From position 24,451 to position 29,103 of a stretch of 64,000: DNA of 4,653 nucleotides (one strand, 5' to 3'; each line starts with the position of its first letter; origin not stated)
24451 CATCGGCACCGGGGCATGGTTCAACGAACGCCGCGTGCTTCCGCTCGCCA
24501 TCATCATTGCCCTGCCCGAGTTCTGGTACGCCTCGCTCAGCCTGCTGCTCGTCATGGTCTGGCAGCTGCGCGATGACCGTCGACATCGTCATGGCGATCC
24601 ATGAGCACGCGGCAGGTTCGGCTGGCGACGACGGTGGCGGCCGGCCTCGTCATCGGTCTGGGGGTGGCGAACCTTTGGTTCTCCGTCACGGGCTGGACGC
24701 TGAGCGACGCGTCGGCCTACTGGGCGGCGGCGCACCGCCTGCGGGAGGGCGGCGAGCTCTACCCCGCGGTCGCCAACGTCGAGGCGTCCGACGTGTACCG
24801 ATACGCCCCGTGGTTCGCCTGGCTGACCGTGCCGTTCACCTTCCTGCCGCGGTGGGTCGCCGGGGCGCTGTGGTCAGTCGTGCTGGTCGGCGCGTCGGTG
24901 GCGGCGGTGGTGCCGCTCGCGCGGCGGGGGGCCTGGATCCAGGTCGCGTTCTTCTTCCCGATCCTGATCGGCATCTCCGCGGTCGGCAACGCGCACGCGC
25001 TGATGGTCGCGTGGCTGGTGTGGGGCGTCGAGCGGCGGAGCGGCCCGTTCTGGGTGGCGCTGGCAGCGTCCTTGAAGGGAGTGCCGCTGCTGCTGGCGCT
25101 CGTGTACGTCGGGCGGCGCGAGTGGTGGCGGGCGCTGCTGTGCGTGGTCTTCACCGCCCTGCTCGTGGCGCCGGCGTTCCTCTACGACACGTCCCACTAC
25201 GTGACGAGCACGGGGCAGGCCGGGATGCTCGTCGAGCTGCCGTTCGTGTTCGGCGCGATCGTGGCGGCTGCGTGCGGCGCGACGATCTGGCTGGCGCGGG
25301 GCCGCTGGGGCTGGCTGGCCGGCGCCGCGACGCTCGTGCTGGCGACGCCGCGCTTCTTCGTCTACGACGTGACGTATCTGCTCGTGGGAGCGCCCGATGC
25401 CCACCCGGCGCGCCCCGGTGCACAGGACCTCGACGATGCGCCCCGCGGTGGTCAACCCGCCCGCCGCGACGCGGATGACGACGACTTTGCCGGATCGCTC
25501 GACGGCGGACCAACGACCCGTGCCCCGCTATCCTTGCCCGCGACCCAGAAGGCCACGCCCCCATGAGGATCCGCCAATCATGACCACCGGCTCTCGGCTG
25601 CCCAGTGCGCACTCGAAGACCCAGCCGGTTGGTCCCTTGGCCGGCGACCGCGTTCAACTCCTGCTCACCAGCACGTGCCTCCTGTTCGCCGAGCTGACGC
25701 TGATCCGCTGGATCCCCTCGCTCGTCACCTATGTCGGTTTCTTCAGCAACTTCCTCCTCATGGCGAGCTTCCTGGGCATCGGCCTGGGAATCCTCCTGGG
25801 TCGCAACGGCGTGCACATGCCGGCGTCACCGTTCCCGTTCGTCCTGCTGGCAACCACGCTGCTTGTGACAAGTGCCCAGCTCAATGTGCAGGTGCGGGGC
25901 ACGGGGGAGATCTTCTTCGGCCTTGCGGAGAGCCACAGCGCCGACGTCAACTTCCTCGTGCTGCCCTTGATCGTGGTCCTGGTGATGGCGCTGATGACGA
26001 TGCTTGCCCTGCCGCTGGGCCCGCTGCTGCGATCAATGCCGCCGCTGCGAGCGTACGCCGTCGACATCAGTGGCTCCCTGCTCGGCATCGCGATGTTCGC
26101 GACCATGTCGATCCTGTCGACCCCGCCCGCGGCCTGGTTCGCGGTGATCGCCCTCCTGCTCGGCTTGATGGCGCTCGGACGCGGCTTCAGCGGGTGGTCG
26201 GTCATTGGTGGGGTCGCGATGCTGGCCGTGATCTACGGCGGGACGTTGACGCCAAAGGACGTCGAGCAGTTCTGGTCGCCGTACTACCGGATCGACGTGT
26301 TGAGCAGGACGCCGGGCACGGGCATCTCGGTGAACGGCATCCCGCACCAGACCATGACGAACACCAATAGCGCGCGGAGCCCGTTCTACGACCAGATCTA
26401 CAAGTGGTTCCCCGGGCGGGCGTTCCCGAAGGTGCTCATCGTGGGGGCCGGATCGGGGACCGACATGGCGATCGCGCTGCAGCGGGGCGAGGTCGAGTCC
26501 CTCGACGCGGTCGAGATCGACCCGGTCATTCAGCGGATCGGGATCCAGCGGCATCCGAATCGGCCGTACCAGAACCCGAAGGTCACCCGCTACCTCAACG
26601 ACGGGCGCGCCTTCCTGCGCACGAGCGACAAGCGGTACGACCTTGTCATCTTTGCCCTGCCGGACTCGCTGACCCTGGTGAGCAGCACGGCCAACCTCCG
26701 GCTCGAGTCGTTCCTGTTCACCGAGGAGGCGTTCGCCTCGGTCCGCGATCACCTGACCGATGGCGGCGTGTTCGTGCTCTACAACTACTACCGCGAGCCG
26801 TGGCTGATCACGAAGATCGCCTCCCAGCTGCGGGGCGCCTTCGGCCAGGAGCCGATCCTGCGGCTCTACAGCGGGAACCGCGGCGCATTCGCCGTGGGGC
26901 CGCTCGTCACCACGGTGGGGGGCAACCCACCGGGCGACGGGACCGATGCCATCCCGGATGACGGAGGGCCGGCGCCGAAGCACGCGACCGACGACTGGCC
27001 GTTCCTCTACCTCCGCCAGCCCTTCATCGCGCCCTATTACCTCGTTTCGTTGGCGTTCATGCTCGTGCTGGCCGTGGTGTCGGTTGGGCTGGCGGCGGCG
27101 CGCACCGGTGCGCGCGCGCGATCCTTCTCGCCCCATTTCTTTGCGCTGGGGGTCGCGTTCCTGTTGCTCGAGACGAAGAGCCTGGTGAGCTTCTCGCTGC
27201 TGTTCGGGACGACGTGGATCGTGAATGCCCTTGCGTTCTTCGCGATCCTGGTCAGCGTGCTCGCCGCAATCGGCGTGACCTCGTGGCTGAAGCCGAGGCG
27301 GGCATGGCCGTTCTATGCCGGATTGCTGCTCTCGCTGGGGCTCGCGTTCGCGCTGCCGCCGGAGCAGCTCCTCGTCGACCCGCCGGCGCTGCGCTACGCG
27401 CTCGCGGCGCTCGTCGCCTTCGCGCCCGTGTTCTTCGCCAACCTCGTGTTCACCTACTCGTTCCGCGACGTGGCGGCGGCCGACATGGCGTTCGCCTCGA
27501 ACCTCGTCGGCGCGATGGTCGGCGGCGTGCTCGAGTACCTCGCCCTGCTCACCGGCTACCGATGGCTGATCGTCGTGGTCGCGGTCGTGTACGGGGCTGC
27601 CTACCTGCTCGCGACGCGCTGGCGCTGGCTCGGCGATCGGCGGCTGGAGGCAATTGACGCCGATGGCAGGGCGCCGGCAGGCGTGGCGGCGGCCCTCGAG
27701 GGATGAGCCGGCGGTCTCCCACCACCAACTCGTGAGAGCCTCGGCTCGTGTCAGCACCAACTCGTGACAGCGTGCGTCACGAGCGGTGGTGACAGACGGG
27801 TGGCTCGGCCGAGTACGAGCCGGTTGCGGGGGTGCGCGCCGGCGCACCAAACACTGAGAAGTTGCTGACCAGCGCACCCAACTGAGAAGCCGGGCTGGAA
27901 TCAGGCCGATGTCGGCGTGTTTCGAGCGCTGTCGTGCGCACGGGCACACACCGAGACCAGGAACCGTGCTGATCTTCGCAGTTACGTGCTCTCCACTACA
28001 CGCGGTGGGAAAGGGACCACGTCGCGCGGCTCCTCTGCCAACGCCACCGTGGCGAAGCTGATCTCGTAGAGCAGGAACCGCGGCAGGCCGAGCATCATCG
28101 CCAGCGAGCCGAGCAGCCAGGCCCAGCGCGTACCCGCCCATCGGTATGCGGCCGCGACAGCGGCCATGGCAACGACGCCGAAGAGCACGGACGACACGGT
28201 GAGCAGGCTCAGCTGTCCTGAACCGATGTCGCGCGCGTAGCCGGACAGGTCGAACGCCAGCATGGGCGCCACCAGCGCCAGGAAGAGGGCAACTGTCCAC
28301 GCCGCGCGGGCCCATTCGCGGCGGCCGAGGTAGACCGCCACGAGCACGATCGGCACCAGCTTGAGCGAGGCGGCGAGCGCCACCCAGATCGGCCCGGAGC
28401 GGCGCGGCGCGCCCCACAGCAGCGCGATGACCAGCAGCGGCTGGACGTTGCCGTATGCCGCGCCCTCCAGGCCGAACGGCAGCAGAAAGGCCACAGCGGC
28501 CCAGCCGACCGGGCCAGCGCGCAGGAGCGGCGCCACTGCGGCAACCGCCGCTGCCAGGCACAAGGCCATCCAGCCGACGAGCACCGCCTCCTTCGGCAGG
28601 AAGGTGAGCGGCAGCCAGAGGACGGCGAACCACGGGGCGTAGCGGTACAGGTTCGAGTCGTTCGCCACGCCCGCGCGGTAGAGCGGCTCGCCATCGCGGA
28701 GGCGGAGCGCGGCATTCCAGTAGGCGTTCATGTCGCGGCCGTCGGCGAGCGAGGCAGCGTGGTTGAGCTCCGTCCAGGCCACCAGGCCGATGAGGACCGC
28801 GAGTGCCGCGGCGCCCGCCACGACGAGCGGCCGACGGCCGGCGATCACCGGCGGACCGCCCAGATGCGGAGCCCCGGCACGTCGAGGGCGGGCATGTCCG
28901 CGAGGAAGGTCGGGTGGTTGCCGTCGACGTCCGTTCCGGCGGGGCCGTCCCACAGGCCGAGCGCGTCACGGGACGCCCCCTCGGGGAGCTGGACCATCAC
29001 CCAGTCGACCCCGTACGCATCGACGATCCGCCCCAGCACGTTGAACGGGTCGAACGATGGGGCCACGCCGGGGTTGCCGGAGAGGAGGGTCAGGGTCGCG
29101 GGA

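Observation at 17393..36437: Island of about twelve polytopic GT-C-like membrane proteins, including six GT87/DUF2029-like paralogs: candidate uncharacterised extracytoplasmic glycan/lipoglycan assembly system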

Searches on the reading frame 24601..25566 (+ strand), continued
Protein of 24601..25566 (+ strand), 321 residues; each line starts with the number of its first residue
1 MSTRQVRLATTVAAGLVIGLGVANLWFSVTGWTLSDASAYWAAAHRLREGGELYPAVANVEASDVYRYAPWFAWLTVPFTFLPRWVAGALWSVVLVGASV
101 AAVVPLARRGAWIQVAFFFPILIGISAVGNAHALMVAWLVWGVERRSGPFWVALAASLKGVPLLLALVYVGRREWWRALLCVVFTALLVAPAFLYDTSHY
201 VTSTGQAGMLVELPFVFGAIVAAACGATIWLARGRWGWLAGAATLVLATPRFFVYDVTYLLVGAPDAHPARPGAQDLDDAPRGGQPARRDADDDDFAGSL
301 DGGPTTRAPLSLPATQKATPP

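Call 71: fold_search(model_id=the predicted structure, library=pdb)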
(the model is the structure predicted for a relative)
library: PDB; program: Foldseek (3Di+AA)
matches with E <= 10: 30; with E <= 0.001: 0
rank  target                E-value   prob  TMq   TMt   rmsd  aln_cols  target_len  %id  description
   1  9dm7_A                5.5e-02  0.98  0.31  0.29  10.8       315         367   16  mannosyltransferase PimE in complex with Fab_E6 (released 2025-06-25)
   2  9dm5                  1.0e-01  0.96  0.32  0.28  10.2       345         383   16  Product-Bound mannosyltransferase PimE (released 2025-06-25)
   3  5doq_B                2.2e-01  0.47  0.22  0.21  19.7       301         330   17  The structure of bd oxidase from Geobacillus thermodenitrificans (released 2016-05-04)
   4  9wno_A                6.1e-01  0.80  0.37  0.31  10.1       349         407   14  Cryo-EM structure of Candida glabrata GPI mannosyltransferase I bound to Dol-P-Man (released 2025-12-03)
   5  6rko_B                1.3e+00  0.21  0.23  0.20  18.3       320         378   12  Cryo-EM structure of the E. coli cytochrome bd-I oxidase at 2.68 A resolution (released 2019-10-16)
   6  9fka_B                1.6e+00  0.16  0.22  0.21  18.9       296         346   15  Cryo-EM structure of the reduced cytochrome bd oxidase from M. tuberculosis (released 2025-02-12)
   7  7nkz_B                1.7e+00  0.14  0.21  0.20  19.6       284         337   16  Cryo-EM structure of the cytochrome bd oxidase from M. tuberculosis at 2.5 A resolution (released 2021-09-22)
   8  6rx4_B                1.7e+00  0.14  0.22  0.19  20.2       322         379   12  THE STRUCTURE OF BD OXIDASE FROM ESCHERICHIA COLI (released 2019-11-20)
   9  7d5i_B                1.8e+00  0.16  0.22  0.21  19.7       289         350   15  Structure of Mycobacterium smegmatis bd complex in the apo-form. (released 2021-06-23)
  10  9r2g_D                2.2e+00  0.12  0.21  0.20  19.1       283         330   17  Cytochrome bd II oxidase qOR-2 type from Mycobacterium smegmatis (released 2026-03-04)
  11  7ose_B                2.5e+00  0.13  0.23  0.20  18.7       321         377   12  cytochrome bd-II type oxidase with bound aurachin D (released 2021-11-17)
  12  9xb1_A                2.6e+00  0.06  0.16  0.19  18.5       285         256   14  Cryo-EM structure of human V1aR in apo state at a resolution of 2.8 angstrom (released 2026-02-04)
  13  5c05_A                3.7e+00  0.04  0.13  0.10  16.2       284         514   13  Crystal Structure of Gamma-terpinene Synthase from Thymus vulgaris (released 2016-01-13)
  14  8f6r_A                3.9e+00  0.08  0.17  0.22  15.5       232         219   14  CryoEM structure of designed modular protein oligomer C6-79 (released 2023-11-29)
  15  3iee                  4.6e+00  0.06  0.17  0.20  22.5       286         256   11  Crystal structure of an alpha helical protein (BF3319) from Bacteroides fragilis NCTC 9343 at 1.70 A resolution (released 2009-08-11)
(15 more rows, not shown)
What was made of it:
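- On GT87 (Pfam PF09594; PimE-like): PimE 9dm7 is still the top Foldseek hit (probability 0.98), but with E=0.055 and TM-score 0.31 (call 71).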

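Call 73: search_protein_families(library=pfam, proteins=[L001:1884-2750:+, L001:11598-12818:+, L003:6151-8862:+, L003:11182-11970:+, L003:11981-12928:+, L001:1373-1714:+, L001:16691-17332:-], max_evalue=0.01)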
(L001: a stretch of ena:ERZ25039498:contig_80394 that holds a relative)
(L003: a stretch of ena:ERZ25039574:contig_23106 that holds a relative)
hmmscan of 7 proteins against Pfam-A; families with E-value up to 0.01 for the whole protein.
L001:1884-2750:+ (288 aa): 3 families
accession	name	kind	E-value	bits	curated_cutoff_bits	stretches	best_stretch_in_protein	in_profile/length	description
PF00535.33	Glycos_transf_2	-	2.4e-07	31.3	23.3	1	23-123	61-167/168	Glycosyl transferase family 2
PF10111.15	Glyco_tranf_2_2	-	5.8e-07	29.7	27.3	1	27-146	68-203/276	Glycosyltransferase like family 2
PF13641.12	Glyco_tranf_2_3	-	0.00027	21.4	27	1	26-145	72-195/230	Glycosyltransferase like family 2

L001:11598-12818:+ (406 aa): 2 families
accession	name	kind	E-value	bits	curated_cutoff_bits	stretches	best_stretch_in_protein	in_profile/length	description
PF09594.16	GT87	-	0.00025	21.3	25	1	57-310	3-235/237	Glycosyltransferase family 87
PF05007.19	Mannosyl_trans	-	0.0032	17.8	23.4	0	297-386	163-249/259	Mannosyltransferase (PIG-M)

L003:6151-8862:+ (903 aa): 2 families
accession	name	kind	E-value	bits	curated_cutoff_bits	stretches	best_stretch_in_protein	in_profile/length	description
PF13489.12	Methyltransf_23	-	1.8e-05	25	27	1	213-344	5-114/164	Methyltransferase domain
PF00884.28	Sulfatase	-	3.2e-05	23.8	25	1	569-837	1-247/301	Sulfatase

L003:11182-11970:+ (262 aa): 0 families

L003:11981-12928:+ (315 aa): 0 families

L001:1373-1714:+ (113 aa): 1 family
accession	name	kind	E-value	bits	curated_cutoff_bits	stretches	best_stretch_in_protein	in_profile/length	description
PF05050.19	Methyltransf_21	-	5e-06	27.2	22.7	1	2-68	100-167/173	Methyltransferase FkbM domain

L001:16691-17332:- (213 aa): 0 families

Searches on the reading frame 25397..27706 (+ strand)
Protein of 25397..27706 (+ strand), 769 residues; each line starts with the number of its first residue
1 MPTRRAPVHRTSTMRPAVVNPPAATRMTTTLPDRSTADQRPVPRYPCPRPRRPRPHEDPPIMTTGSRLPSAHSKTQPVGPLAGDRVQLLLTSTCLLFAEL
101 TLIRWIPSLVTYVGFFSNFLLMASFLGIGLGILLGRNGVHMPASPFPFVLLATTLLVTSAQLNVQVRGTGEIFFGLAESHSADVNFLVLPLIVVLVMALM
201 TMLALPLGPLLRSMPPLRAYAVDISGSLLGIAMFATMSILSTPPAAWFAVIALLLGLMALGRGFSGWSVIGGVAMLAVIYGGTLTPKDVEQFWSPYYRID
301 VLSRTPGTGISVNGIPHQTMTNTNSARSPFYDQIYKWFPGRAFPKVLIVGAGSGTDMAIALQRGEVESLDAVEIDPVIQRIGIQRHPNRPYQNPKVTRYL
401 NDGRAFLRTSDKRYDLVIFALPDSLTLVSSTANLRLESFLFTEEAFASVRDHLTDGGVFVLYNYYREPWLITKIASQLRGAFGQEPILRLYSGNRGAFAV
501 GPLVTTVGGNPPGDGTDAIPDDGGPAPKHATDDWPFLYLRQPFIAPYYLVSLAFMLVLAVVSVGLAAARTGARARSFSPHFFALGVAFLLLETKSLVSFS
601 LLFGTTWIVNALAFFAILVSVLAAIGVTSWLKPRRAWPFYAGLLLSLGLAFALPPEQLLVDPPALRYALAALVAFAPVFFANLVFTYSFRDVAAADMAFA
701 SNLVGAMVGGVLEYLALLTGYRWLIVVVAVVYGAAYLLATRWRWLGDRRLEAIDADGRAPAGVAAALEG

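Call 5: search_protein_families(library=pfam, proteins=[window:25397-27706:+], max_evalue=0.1)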
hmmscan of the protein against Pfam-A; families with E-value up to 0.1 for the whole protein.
window:25397-27706:+ (769 aa): 1 family
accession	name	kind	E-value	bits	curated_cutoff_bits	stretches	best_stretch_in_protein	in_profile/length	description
PF01564.23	Spermine_synth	-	2e-09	37.7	22.9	1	345-478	21-145/186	Spermine/spermidine synthase domain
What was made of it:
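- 25580..27706 (+): G8, 14-helix membrane protein with a central spermidine-synthase-fold domain (residues about 222-486). Spermine_synth at 37.7 bits (call 5).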

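Call 7: search_protein_families(library=ncbifam, proteins=[window:25397-27706:+], max_evalue=0.01)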
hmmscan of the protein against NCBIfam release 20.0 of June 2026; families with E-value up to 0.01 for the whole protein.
window:25397-27706:+ (769 aa): 5 families
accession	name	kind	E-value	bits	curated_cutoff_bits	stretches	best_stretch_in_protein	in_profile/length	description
NF002010.0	PRK00811.1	equivalog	2.7e-12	46.5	260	1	343-483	79-215/287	polyamine aminopropyltransferase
TIGR00417.1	speE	equivalog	1.9e-09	37.2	249.55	1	345-476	75-197/271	spermidine synthase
NF002435.0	PRK01581.1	equivalog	1.6e-07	30.7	537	1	345-461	153-266/374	polyamine aminopropyltransferase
NF002956.0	PRK03612.1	equivalog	2.1e-07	29.7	472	1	345-460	302-414/522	polyamine aminopropyltransferase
NF037959.1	MFS_SpdSyn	subfamily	6.5e-06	25.2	40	1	328-481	261-405/480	fused MFS/spermidine synthase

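Call 56: search_solved_structures(query=window:25580-27706:+, max_evalue=0.01, show_alignments=2)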
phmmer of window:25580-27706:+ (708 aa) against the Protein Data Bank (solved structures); distinct sequences matched with E-value up to 0.01: 18.
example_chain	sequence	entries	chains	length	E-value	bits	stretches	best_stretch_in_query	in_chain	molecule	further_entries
1uir_A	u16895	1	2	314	5.4e-08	35.1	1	284-399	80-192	Polyamine Aminopropyltransferase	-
3anx_A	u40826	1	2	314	5.9e-08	34.9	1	284-398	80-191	spermidine synthase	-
6o64_A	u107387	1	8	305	1.9e-06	29.9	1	283-396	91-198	Spermidine synthase 2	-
3bwb_A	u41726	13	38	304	3.3e-06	29.1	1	284-362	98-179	Spermidine synthase | Spermidine synthase, putative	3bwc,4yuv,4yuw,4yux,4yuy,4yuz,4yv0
6o65_A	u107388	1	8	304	1.5e-05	27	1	283-364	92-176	Spermidine synthase 1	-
1xj5_A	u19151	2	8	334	1.8e-05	26.7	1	283-364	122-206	Spermidine synthase 1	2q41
6o63_A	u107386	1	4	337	1.8e-05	26.7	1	283-364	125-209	Spermidine synthase 1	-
1iy9_A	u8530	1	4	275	4.3e-05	25.4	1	284-448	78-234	Spermidine synthase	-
6qmm_B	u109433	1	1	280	0.00027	22.8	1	281-399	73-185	Polyamine aminopropyltransferase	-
7xif_A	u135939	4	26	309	0.00032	22.6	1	284-400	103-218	Polyamine aminopropyltransferase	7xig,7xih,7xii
8iyi_A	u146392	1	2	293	0.00068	21.5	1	283-362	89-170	KLLA0B09372p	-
6qmm_A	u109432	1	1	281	0.00094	21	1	281-358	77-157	Polyamine aminopropyltransferase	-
3o4f_A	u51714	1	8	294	0.0012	20.7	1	283-402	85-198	Spermidine synthase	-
2b2c_A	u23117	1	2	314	0.0021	19.9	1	270-394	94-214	spermidine synthase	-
1inl_A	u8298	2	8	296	0.0025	19.6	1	236-402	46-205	Spermidine synthase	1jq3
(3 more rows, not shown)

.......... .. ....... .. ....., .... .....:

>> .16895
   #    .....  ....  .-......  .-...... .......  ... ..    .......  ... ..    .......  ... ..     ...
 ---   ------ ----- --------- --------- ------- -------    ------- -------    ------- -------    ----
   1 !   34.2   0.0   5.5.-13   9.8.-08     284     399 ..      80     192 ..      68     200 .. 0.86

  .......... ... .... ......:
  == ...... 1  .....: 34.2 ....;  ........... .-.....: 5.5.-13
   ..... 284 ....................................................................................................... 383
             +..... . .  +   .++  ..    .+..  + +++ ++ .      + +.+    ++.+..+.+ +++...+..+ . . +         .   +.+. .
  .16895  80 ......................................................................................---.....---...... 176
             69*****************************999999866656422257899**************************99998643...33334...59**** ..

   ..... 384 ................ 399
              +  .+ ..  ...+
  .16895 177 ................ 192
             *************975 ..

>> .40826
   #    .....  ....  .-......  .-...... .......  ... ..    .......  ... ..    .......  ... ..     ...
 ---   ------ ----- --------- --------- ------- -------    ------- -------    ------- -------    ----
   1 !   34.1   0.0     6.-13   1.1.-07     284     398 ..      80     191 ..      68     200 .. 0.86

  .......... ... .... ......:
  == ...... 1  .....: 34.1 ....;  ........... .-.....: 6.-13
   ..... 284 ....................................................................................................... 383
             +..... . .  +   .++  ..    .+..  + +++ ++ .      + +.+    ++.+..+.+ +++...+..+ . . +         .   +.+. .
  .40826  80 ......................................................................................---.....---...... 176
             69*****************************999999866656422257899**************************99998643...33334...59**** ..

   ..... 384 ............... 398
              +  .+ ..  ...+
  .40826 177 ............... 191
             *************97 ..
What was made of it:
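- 25580..27706 (+): Matches Thermus SpeE 1uir at E=5e-8 (call 56).
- Closest known: Membrane-anchored spermidine-synthase-like proteins. Same: The conserved VEID and NDG motifs correspond, by my own reading of SpeE structures, to nucleotide contacts (call 56).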

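Call 76: find_homologous_proteins(query=window:25580-27706:+, max_evalue=0.00001)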
Query window:25580-27706:+ (708 aa): 7537 proteins with E <= 0.00001 among 8000 candidates; the best 120 are listed.
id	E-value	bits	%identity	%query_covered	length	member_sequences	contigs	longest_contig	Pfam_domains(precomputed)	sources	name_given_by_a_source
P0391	0.0e+0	1558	100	100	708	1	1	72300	PF01564.24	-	-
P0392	0.0e+0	1205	78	99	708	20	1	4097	PF01564.24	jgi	jgi:hypothetical protein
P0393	0.0e+0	1178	77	98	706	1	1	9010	PF01564.24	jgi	jgi:hypothetical protein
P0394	0.0e+0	1167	77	97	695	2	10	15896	PF01564.24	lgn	-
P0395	0.0e+0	1061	71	97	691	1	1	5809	PF01564.24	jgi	jgi:hypothetical protein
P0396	0.0e+0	1058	72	94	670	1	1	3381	PF01564.24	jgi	jgi:SAM-dependent methyltransferase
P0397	0.0e+0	1046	69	98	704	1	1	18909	PF01564.24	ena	-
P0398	0.0e+0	1042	71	97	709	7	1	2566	PF01564.24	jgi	jgi:SAM-dependent methyltransferase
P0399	0.0e+0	1028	69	99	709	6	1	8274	PF01564.24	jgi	jgi:hypothetical protein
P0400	0.0e+0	1024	71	96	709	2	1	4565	PF01564.24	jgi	jgi:hypothetical protein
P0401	0.0e+0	1020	70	97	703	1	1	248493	PF01564.24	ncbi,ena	-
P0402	0.0e+0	1018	68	99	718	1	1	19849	PF01564.24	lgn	-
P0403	0.0e+0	1014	69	98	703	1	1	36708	PF01564.24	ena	-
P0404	1.3e-291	987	67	97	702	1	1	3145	PF01564.24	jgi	jgi:hypothetical protein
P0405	3.2e-288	976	67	97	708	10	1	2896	PF01564.24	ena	-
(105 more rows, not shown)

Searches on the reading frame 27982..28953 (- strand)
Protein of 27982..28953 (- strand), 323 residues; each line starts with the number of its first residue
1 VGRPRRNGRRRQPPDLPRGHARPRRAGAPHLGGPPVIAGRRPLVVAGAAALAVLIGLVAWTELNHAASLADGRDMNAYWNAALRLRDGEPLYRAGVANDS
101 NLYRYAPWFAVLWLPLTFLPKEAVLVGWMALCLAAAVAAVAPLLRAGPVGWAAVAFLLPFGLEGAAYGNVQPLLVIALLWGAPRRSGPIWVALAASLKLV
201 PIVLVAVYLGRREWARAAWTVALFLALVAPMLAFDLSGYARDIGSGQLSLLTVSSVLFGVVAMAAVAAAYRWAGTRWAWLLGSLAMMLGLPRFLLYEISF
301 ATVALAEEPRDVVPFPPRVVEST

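Call 5: search_protein_families(library=pfam, proteins=[window:27982-28953:-], max_evalue=0.1)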
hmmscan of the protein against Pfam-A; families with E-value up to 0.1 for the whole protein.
window:27982-28953:- (323 aa): 1 family
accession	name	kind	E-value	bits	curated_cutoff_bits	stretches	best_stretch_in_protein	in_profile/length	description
PF09594.16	GT87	-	3.1e-11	43.9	25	1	103-234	1-147/237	Glycosyltransferase family 87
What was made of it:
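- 27982..28953 (-): G9, short GT87 glycosyltransferase (start probably 28848, overlapping the G10 stop). GT87 at 43.9 bits (call 5).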

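Call 7: search_protein_families(library=ncbifam, proteins=[window:27982-28953:-], max_evalue=0.01)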
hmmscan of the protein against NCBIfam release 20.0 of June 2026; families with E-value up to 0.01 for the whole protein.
window:27982-28953:- (323 aa): 1 family
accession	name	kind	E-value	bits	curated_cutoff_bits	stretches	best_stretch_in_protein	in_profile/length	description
NF009915.0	PRK13375.1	equivalog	1e-06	27.7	413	1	54-229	43-232/425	mannosyltransferase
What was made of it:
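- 27982..28953 (-): NF009915 at E=1e-6 (call 7).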

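Call 10: search_solved_structures(query=window:27982-28953:-, max_evalue=1, show_alignments=2)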
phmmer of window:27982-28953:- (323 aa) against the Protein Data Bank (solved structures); distinct sequences matched with E-value up to 1: 1.
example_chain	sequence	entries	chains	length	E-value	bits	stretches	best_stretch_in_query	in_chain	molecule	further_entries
4a2n_B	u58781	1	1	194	0.093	15.4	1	64-144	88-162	ISOPRENYLCYSTEINE CARBOXYL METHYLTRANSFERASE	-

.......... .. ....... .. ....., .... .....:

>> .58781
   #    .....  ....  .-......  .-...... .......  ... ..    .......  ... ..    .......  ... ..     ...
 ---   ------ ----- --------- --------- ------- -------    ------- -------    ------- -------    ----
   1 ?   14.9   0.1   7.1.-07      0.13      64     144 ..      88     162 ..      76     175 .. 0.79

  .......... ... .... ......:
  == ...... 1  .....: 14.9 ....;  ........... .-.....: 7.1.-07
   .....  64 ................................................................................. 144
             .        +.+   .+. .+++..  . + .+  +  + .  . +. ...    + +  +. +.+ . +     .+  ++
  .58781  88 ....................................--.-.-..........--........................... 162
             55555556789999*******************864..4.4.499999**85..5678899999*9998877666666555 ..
